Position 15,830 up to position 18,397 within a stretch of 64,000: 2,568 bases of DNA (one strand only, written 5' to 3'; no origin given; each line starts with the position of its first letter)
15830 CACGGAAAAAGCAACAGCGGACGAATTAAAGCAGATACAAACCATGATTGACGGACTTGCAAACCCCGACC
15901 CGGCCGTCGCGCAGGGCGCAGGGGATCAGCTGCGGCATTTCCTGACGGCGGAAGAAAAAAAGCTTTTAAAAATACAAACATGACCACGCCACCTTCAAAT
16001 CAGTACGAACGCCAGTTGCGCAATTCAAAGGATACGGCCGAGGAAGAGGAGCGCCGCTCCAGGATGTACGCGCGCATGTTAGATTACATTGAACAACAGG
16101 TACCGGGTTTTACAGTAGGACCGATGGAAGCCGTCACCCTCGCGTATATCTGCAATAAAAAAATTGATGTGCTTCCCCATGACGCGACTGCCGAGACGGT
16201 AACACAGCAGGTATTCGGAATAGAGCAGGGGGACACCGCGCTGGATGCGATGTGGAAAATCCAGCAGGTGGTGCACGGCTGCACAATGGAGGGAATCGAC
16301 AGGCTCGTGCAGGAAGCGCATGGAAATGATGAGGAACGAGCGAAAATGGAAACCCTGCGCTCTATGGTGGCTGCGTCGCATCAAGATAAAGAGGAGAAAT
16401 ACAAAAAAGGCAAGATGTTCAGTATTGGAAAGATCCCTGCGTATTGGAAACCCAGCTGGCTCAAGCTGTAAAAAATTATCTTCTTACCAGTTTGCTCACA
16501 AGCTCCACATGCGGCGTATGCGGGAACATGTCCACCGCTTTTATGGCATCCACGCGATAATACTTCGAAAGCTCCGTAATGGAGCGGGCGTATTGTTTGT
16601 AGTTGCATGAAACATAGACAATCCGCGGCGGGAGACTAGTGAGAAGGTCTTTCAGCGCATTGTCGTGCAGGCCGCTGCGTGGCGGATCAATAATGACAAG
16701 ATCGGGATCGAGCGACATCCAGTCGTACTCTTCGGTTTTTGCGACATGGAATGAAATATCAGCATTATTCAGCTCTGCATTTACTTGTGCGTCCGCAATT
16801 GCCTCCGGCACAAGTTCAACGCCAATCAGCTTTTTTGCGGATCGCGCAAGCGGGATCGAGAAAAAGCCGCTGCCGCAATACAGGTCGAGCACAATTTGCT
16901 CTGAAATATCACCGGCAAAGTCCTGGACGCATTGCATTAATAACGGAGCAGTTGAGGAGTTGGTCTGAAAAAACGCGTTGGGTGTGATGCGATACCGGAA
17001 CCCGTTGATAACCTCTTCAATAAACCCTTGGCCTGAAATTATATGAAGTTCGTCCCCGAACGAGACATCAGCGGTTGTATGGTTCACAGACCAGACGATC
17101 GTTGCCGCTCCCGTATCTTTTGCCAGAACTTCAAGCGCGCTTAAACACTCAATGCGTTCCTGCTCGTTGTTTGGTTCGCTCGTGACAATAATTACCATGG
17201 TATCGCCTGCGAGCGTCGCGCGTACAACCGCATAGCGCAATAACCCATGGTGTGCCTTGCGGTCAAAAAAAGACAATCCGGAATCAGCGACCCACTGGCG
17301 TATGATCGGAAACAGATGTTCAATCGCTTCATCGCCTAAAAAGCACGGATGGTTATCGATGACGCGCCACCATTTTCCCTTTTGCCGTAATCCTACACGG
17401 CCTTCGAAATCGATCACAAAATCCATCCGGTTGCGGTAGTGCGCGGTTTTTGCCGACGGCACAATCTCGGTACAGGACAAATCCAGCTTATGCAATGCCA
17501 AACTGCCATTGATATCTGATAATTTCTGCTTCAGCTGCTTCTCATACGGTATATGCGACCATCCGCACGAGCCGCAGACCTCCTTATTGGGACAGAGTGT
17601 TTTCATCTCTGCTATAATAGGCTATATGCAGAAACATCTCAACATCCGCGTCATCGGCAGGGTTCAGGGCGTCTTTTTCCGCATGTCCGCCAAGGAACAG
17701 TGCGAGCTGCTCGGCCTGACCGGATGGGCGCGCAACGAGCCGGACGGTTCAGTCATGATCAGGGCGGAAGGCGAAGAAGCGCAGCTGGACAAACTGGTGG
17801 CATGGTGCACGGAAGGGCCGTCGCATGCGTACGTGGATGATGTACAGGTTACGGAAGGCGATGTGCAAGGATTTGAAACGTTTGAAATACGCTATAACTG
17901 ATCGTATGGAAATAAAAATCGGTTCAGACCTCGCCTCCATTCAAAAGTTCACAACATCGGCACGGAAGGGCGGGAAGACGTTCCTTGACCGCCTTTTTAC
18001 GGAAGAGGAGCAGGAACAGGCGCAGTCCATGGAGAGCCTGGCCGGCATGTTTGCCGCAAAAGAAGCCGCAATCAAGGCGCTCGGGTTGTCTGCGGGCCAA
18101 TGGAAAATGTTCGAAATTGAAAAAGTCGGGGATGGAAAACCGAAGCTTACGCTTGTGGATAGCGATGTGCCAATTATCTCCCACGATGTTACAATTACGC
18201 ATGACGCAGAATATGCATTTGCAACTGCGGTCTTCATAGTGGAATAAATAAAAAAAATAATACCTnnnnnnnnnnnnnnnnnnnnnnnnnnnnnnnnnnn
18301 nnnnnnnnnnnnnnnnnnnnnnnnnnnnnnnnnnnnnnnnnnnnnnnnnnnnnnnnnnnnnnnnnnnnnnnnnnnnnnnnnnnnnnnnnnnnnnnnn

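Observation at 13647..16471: Three-gene cassette of unknown function: 56-aa Q-rich protein, 707-aa protein with disordered N-terminus and HD-like metal-hydrolase motif, 163-aa partner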

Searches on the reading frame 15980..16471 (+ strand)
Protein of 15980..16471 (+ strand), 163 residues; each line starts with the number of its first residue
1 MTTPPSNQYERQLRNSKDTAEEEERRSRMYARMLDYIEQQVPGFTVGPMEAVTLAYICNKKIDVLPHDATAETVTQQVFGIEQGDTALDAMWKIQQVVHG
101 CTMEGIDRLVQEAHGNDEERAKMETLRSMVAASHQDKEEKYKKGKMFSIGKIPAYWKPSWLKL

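Call 4: search_protein_families(library=pfam, proteins=[window:15980-16471:+], max_evalue=1)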
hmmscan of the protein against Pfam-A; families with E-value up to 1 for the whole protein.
window:15980-16471:+ (163 aa): 0 families

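Call 5: search_protein_families(library=ncbifam, proteins=[window:15980-16471:+], max_evalue=1)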
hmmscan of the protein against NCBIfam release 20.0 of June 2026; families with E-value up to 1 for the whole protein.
window:15980-16471:+ (163 aa): 0 families

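Call 8: search_protein_families(library=padloc, proteins=[window:15980-16471:+], max_evalue=1)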
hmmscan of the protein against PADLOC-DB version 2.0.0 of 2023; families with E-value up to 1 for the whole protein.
window:15980-16471:+ (163 aa): 0 families

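Call 9: search_protein_families(library=phrogs, proteins=[window:15980-16471:+], max_evalue=1)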
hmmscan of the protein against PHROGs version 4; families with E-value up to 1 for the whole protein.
window:15980-16471:+ (163 aa): 0 families

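Call 13: find_homologous_proteins(query=window:15980-16471:+, max_evalue=0.01)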
Query window:15980-16471:+ (163 aa): 1 proteins with E <= 0.01 among 37 candidates.
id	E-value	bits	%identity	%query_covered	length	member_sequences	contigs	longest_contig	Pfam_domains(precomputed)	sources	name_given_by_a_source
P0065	4.9e-105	366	100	100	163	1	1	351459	-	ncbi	ncbi:MAG: hypothetical protein ABIG66_04255 [Candidatus Kerfeldbacteria bacterium]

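Call 89: search_solved_structures(query=A11, max_evalue=10)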
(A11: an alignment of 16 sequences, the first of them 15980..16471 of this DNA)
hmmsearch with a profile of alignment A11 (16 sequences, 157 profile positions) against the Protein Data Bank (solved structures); distinct sequences matched with E-value up to 10: 5.
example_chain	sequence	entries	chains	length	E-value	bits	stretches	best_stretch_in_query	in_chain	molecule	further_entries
3c7n_A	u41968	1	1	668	0.58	13.4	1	54-111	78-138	Heat shock protein homolog SSE1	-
2qxl_A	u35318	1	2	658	0.59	13.3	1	54-111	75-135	Heat shock protein homolog SSE1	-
3d2e_A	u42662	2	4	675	0.61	13.3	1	54-111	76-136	Heat shock protein homolog SSE1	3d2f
6agw_A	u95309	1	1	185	0.63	13.3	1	6-103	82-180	Caspase-8 pro-domain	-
5l08_A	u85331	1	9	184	1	12.6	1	6-99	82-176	Caspase-8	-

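Call 90: search_protein_families(library=pfam, alignment_id=A11, max_evalue=1)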
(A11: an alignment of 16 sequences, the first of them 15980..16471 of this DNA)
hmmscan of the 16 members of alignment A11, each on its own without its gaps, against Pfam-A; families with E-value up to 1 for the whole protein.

A. member 1, window:15980-16471:+ (163 aa): 0 families

B. families by the number of members that match (of 16 scanned): 20 families
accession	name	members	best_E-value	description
PF06039.21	Mqo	2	0.022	Malate:quinone oxidoreductase (Mqo)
PF03040.20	CemA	2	0.034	CemA family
PF07362.18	CcdA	2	0.068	Post-segregation antitoxin CcdA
PF18875.5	AF4_int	1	0.00099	AF4 interaction motif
PF10036.14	RLL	1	0.0023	RNA transcription, translation and transport factor protein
PF12222.14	PNGaseA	1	0.0051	Peptide N-acetyl-beta-D-glucosaminyl asparaginase amidase A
PF22521.2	HypF_C_2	1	0.0062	Carbamoyltransferase, Kae1-like Domain, second subdomain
PF08438.16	YGR210-like_G4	1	0.027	Obg-like GTPase YGR210-like, G4 motif-containing domain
PF09041.15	Aurora-A_bind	1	0.027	Aurora-A binding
PF22121.2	MtxA_C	1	0.035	Magnetotaxis protein MtxA, C-terminal domain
PF08803.17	ydhR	1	0.05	Putative mono-oxygenase ydhR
PF08283.16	Gemini_AL1_M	1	0.065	Geminivirus rep protein central domain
PF22754.3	bHLH-TF_ACT-like_plant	1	0.11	Plant bHLH transcription factor, ACT-like domain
PF23435.1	DUF7121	1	0.11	Family of unknown function (DUF7121)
PF20226.3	DUF6585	1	0.12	Family of unknown function (DUF6585)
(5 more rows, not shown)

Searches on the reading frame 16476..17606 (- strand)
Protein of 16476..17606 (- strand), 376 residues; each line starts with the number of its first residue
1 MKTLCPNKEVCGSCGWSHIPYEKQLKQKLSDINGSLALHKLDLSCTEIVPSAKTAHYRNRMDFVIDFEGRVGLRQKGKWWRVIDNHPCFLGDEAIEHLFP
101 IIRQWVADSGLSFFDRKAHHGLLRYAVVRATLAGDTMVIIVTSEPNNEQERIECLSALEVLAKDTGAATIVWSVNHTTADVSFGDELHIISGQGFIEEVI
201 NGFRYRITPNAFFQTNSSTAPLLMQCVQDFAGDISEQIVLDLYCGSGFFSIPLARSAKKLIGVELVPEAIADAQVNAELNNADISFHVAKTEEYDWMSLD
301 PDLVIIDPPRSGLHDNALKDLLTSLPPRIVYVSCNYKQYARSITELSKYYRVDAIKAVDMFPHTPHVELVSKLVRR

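Call 4: search_protein_families(library=pfam, proteins=[window:16476-17606:-], max_evalue=1)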
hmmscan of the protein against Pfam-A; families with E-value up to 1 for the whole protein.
window:16476-17606:- (376 aa): 15 families
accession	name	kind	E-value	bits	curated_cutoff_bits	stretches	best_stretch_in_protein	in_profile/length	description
PF05958.17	tRNA_U5-meth_tr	-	6.6e-27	94.9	23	2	202-283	169-249/357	tRNA (Uracil-5-)-methyltransferase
PF13847.12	Methyltransf_31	-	6.9e-09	36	27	1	237-350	5-129/145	Methyltransferase domain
PF13649.12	Methyltransf_25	-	4e-08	34.3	27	1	239-306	1-70/97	Methyltransferase domain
PF05175.20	MTS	-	2.5e-06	27.7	23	1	222-309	22-107/170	Methyltransferase small domain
PF02475.24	TRM5-TYW2_MTfase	-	2.8e-06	27.8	28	1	236-290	37-93/164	TRM5/TYW2 methyltransferase domain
PF06325.19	PrmA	-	9.6e-06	25.7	22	1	235-293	161-220/296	Ribosomal protein L11 methyltransferase (PrmA)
PF03602.21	Cons_hypoth95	-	5.7e-05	23.3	24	1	233-311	39-124/182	Conserved hypothetical protein 95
PF08241.18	Methyltransf_11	-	0.00041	21.4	21.2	1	240-295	1-55/95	Methyltransferase domain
PF09445.16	Methyltransf_15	-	0.0007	19.6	22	1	237-313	2-84/165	RNA cap guanine-N2 methyltransferase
PF13489.12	Methyltransf_23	-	0.0028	17.9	27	1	228-292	14-68/164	Methyltransferase domain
PF05401.17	NodS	-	0.0039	17.5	24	1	233-295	41-102/201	Nodulation protein S (NodS)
PF06339.18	Ectoine_synth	-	0.062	14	27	0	187-218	59-90/127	Ectoine synthase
PF01555.25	N6_N4_Mtase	-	0.079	13.3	26.7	1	236-273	182-219/221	DNA methylase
PF01135.25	PCMT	-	0.14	12.4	20.3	1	190-283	28-124/210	Protein-L-isoaspartate(D-aspartate) O-methyltransferase (PCMT)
PF05724.17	TPMT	-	0.17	12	26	1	219-281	22-83/218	Thiopurine S-methyltransferase (TPMT)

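Call 5: search_protein_families(library=ncbifam, proteins=[window:16476-17606:-], max_evalue=1)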
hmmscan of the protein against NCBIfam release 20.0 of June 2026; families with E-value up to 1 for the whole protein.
window:16476-17606:- (376 aa): 43 families (the best 25 are shown)
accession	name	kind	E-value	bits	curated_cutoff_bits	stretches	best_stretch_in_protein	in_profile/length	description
TIGR00479.1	rumA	equivalog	1.6e-70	238.1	183.55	1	3-368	56-432/432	23S rRNA (uracil(1939)-C(5))-methyltransferase RlmD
NF002910.0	PRK03522.2-3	equivalog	1.5e-53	182.2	558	1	9-375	9-382/383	23S rRNA (uracil(747)-C(5))-methyltransferase RlmC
NF002909.0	PRK03522.2-1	equivalog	1.1e-47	163.1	553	1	7-375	7-373/374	23S rRNA (uracil(747)-C(5))-methyltransferase RlmC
TIGR02085.1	meth_trns_rumB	equivalog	2.9e-42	145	429.5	1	8-375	7-374/374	23S rRNA (uracil(747)-C(5))-methyltransferase RlmC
NF009639.0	PRK13168.1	equivalog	9.9e-40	136.7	458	1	3-371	79-441/446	23S rRNA (uracil(1939)-C(5))-methyltransferase RlmD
NF002913.0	PRK03522.2-6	equivalog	7.3e-29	101.2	537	2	72-288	13-229/342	23S rRNA (uracil(747)-C(5))-methyltransferase RlmC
TIGR02143.1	trmA_only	equivalog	1.4e-26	93.4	334.65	1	21-369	2-345/352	tRNA (uridine(54)-C5)-methyltransferase TrmA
NF011529.0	PRK14968.1-3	equivalog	1.7e-08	34.1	162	1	222-309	25-107/198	putative methyltransferase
TIGR01983.1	UbiG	equivalog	1.9e-07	30.7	102.95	1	232-294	46-109/228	bifunctional 2-polyprenyl-6-hydroxyphenol methylase/3-demethylubiquinol 3-O-methyltransferase UbiG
TIGR04290.1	meth_Rta_06860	hypoth_equivalog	3.3e-07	30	300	1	229-305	43-120/226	TIGR04290 family methyltransferase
TIGR00406.1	prmA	equivalog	1e-06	28.4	183.15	1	218-304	144-229/288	50S ribosomal protein L11 methyltransferase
TIGR00537.1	hemK_rel_arch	hypoth_equivalog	1.5e-06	28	87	1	234-315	18-97/179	HemK2/MTQ2 family protein methyltransferase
TIGR03534.1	RF_mod_PrmC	equivalog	5.2e-06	26.1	199.1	1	227-309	80-165/253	peptide chain release factor N(5)-glutamine methyltransferase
NF047732.1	tRNAMtaseTrm5bMeth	equivalog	1.6e-05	24.1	500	1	236-283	199-245/337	tRNA (guanine(37)-N1)-methyltransferase Trm5b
TIGR02021.1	BchM-ChlM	equivalog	0.0002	20.9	158.9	1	233-295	52-120/218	magnesium protoporphyrin IX methyltransferase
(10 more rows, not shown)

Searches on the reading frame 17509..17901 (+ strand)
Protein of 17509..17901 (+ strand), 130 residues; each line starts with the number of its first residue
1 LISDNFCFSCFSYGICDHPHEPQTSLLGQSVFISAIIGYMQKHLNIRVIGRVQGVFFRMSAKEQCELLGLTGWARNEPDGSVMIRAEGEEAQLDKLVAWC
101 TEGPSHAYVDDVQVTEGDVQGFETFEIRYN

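Call 61: search_protein_families(library=pfam, proteins=[window:17509-17901:+], max_evalue=0.001)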
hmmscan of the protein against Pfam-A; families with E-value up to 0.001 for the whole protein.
window:17509-17901:+ (130 aa): 1 family
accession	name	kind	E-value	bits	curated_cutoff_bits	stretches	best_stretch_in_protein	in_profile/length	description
PF00708.24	Acylphosphatase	-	6.2e-24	84.5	22.5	1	45-127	2-85/85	Acylphosphatase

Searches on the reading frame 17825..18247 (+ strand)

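Call 61: search_protein_families(library=pfam, proteins=[window:17825-18247:+], max_evalue=0.001)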
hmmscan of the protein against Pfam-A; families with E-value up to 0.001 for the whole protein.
window:17825-18247:+ (140 aa): 1 family
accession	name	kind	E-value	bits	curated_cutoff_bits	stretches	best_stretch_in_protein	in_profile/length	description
PF01648.25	ACPS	-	1.8e-12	47.7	25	1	32-133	2-109/111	4'-phosphopantetheinyl transferase superfamily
